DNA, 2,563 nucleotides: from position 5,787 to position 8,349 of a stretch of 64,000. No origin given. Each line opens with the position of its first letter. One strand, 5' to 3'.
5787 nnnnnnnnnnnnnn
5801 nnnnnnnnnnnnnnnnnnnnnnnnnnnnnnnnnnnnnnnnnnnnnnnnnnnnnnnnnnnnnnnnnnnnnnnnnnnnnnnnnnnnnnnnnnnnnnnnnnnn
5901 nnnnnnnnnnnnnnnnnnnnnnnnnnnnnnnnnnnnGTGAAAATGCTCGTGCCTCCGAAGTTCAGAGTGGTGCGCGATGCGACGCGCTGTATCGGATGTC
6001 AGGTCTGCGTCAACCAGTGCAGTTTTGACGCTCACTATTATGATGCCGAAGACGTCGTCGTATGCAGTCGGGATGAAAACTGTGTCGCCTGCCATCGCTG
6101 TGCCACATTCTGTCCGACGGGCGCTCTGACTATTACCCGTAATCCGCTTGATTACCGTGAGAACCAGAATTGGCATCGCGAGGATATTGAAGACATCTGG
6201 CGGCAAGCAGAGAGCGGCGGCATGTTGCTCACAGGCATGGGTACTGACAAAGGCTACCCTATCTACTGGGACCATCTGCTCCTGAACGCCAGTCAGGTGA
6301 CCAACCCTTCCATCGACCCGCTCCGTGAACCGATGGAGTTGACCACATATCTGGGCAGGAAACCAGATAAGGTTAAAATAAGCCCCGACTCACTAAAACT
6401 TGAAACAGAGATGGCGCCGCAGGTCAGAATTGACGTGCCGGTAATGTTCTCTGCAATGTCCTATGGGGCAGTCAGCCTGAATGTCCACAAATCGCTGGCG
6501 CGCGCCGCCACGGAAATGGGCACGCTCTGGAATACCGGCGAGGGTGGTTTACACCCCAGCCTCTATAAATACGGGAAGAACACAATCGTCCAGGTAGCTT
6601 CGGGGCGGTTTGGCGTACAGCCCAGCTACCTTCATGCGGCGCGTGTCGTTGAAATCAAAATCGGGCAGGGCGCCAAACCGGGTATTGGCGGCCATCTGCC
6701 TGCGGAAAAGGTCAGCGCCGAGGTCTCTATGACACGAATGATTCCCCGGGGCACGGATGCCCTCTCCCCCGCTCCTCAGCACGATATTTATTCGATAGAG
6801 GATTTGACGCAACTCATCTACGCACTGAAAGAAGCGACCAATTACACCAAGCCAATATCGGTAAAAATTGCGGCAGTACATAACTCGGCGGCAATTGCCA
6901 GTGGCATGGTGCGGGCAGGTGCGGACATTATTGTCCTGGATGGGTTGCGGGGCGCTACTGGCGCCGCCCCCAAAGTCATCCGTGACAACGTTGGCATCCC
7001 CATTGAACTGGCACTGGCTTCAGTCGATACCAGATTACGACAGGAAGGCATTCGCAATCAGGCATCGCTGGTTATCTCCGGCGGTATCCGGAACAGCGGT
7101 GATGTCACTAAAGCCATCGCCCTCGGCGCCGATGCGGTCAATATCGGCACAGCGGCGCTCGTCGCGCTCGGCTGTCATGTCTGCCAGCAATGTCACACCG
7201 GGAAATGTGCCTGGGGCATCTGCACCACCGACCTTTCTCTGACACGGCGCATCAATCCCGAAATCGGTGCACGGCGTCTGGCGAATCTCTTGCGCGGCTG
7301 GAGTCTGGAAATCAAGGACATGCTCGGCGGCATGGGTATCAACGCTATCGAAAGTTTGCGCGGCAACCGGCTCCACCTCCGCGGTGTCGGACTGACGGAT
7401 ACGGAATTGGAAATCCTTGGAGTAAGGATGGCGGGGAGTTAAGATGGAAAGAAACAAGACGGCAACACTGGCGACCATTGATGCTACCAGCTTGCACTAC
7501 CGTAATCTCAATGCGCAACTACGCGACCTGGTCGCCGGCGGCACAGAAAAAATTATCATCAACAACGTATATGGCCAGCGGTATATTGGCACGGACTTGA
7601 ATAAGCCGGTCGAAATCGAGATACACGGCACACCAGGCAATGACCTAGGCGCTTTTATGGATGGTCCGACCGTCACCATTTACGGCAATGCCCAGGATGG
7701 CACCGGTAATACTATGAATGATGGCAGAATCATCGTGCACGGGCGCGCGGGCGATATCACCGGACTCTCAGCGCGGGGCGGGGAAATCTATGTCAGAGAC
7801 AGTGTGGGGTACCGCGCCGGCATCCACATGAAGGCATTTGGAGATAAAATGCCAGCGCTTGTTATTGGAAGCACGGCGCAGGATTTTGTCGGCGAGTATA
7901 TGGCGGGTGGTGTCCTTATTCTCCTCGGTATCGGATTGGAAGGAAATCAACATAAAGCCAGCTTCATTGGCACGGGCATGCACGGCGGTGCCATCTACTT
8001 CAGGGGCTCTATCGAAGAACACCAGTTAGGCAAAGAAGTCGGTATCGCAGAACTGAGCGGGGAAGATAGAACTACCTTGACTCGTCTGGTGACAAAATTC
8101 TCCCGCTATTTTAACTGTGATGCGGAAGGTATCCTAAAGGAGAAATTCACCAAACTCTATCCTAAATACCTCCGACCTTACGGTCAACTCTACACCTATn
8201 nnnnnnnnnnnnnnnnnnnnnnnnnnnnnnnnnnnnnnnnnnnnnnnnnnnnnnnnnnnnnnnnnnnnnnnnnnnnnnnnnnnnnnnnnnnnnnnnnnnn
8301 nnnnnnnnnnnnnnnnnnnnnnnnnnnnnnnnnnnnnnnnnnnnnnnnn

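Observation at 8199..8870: OmpR-family regulator with a pseudo-receiver domain, translationally coupled to glutamate synthase and facing amtB-glnK-glnA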

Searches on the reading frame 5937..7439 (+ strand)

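Call 50: search_protein_families(library=pfam, proteins=[window:5937-7439:+], max_evalue=0.001)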
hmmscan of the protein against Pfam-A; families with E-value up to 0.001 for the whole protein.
window:5937-7439:+ (501 aa): 12 families
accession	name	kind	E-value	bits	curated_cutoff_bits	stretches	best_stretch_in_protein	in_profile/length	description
PF01645.23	Glu_synthase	-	5.6e-137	457.3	20.4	1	107-469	3-369/369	Conserved region in glutamate synthase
PF04898.20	Glu_syn_central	-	3.7e-16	59.8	22.8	2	312-479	133-270/277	Glutamate synthase central domain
PF01070.24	FMN_dh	-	2.9e-08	33.6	24.9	1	372-413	270-311/350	FMN-dependent dehydrogenase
PF00478.31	IMPDH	-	1.6e-07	31.2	25.6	1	317-405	155-237/345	IMP dehydrogenase / GMP reductase domain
PF13237.11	Fer4_10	-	5.6e-06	26.6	25.5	1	11-60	2-53/53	4Fe-4S dicluster domain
PF13484.11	Fer4_16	-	5.7e-06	27.5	30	1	48-91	1-44/66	4Fe-4S double cluster binding domain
PF12838.12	Fer4_7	-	5.7e-06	27.1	27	1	17-63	1-52/52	4Fe-4S dicluster domain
PF00037.32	Fer4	-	5.9e-06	26.3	21.1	1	47-65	6-24/24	4Fe-4S binding domain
PF14697.11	Fer4_21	-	1.9e-05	25.2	35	1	14-64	4-57/59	4Fe-4S dicluster domain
PF13187.11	Fer4_9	-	8.4e-05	23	27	1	17-63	1-51/52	4Fe-4S dicluster domain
PF03060.21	NMO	-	0.00017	21.5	28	1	316-415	144-233/331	Nitronate monooxygenase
PF00977.27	His_biosynth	-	0.00095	19.1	23.6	0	376-408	74-106/228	Histidine biosynthesis protein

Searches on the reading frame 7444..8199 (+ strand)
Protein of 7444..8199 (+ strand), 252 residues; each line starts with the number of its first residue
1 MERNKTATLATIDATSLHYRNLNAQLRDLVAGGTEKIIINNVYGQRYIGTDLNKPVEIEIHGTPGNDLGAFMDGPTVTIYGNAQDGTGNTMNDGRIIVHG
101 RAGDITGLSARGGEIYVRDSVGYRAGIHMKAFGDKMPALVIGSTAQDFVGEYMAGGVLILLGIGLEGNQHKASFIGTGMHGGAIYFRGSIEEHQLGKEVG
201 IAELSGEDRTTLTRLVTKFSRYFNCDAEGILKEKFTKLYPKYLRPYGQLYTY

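Call 50: search_protein_families(library=pfam, proteins=[window:7444-8199:+], max_evalue=0.001)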
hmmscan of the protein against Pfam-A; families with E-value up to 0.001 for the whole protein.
window:7444-8199:+ (252 aa): 1 family
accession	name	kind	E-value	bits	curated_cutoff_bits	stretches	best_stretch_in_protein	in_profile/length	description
PF01493.24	GXGXG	-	1.7e-30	106.4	32.5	1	20-192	4-168/190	GXGXG motif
